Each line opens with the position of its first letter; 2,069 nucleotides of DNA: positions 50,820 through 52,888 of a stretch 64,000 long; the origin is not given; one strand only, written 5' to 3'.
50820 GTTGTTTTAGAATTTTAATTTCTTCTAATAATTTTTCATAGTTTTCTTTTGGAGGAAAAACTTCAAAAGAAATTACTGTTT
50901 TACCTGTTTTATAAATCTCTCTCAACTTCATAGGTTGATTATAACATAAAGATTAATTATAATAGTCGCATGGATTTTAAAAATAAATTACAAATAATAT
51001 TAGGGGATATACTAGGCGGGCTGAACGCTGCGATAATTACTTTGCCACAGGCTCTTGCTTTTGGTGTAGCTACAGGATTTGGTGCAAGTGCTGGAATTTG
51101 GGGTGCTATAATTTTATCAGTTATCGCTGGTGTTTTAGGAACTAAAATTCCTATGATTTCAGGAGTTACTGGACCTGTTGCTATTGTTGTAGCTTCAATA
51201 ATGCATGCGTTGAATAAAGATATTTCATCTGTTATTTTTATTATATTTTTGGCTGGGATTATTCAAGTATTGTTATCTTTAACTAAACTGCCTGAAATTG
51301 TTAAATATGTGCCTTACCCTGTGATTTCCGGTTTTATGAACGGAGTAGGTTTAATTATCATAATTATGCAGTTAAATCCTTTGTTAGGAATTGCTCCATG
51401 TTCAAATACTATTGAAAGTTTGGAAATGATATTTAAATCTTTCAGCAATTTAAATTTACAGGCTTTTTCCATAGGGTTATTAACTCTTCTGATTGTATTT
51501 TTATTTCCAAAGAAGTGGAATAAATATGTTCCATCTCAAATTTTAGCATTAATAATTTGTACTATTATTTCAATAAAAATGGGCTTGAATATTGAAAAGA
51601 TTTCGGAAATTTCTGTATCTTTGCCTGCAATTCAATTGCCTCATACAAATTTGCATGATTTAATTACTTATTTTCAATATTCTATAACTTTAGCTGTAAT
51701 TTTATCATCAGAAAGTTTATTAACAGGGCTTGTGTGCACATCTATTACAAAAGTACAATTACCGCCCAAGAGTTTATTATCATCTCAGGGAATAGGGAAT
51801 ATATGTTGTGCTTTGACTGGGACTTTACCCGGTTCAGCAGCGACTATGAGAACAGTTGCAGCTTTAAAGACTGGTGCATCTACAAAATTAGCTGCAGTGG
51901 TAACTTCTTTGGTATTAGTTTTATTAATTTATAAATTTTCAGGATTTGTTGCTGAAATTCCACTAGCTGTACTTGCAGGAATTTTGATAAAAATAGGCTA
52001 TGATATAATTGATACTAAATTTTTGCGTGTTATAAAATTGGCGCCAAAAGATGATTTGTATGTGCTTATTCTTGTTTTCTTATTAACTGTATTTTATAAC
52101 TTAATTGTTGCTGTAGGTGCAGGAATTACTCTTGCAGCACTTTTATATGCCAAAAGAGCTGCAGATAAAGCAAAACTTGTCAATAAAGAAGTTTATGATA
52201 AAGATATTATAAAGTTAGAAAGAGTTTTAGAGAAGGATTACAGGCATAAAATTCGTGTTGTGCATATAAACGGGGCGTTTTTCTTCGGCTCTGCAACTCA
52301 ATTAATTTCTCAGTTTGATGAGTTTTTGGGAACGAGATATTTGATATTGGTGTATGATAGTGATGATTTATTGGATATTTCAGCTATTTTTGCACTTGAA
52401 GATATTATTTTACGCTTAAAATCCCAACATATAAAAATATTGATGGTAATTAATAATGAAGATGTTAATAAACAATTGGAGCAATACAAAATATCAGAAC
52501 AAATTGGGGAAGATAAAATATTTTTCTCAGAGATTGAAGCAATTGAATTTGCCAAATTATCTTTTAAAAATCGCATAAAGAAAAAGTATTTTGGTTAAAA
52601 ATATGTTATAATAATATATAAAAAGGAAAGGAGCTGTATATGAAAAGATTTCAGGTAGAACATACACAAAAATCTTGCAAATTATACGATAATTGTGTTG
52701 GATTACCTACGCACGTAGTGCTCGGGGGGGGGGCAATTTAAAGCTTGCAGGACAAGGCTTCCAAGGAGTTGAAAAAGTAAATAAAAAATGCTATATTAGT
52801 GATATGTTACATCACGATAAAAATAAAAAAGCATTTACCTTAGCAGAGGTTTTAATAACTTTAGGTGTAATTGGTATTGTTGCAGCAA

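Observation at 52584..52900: Paralogous prepilin-type locus 2 has the same leader ORF and G10 tract in the same out-of-frame state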

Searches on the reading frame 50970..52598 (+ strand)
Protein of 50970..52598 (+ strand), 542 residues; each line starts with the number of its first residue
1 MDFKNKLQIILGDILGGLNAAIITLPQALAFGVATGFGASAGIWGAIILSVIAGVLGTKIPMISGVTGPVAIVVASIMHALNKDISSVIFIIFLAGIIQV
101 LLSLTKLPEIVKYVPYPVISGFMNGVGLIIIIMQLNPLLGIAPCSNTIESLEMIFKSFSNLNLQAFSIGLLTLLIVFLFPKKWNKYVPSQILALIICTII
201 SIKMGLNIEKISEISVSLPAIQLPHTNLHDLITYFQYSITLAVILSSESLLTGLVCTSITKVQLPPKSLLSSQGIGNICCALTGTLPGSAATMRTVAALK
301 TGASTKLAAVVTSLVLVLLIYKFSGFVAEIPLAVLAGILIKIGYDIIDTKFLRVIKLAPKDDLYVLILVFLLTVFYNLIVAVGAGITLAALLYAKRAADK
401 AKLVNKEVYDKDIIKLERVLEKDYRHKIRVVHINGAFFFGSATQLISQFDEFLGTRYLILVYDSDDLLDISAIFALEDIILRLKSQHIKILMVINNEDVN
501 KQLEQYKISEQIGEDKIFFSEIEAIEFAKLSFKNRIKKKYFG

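Call 24: find_encoding_contigs(protein=window:50970-52598:+, flank=3000, max_places=10)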
Protein window:50970-52598:+ (542 aa): 6 contigs read that carry it; 1 place shown.
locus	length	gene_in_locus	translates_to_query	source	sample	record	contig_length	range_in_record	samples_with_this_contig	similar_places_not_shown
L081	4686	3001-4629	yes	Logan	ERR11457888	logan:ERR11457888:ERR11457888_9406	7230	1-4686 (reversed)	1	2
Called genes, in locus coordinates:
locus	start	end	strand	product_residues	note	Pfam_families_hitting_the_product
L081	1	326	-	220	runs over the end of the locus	PF08281:Sigma70_r4_2, PF04545:Sigma70_r4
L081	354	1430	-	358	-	PF01312:Bac_export_2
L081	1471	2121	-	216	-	PF01791:DeoC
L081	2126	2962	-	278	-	PF02219:MTHFR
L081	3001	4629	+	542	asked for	PF00916:Sulfate_transp, PF01740:STAS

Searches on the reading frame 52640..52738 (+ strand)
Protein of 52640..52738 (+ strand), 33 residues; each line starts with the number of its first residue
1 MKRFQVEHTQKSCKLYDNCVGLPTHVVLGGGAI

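Call 51: list_cluster_members(proteins=[window:52640-52738:+, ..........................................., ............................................, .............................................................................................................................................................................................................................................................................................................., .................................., window:30619-30717:+, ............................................, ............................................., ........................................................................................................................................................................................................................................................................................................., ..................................])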
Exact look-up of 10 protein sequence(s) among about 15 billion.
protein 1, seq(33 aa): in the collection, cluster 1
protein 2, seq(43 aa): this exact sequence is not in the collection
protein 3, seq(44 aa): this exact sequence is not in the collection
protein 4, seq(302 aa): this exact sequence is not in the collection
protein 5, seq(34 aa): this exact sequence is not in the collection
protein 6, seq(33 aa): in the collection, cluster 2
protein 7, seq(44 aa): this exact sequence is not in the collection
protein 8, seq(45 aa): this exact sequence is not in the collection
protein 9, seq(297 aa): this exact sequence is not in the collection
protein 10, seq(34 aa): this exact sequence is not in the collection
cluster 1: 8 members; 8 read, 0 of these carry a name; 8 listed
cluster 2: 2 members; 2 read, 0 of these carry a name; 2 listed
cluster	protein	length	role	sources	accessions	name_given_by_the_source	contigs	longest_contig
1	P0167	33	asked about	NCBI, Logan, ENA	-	-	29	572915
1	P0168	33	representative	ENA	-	-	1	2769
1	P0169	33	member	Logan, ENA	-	-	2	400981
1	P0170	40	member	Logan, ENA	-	-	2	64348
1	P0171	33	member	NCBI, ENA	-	-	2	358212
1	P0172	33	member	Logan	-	-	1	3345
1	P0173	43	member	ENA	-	-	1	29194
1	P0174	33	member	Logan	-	-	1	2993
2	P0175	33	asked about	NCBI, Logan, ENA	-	-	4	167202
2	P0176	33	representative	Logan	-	-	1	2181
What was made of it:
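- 52640..52741 (+): Leader ORF as it reads with G10 (33 aa, OFF-state product MKRF...GGGAI*). The exact peptide is called on 29 contigs in public assemblies (call 51).
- The G10 consensus of locus 2 recurs on 29 contigs (call 51).
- Tried and rejected: The G9, G11, G12 and G13 products of the window alleles are absent from the collection (call 51).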
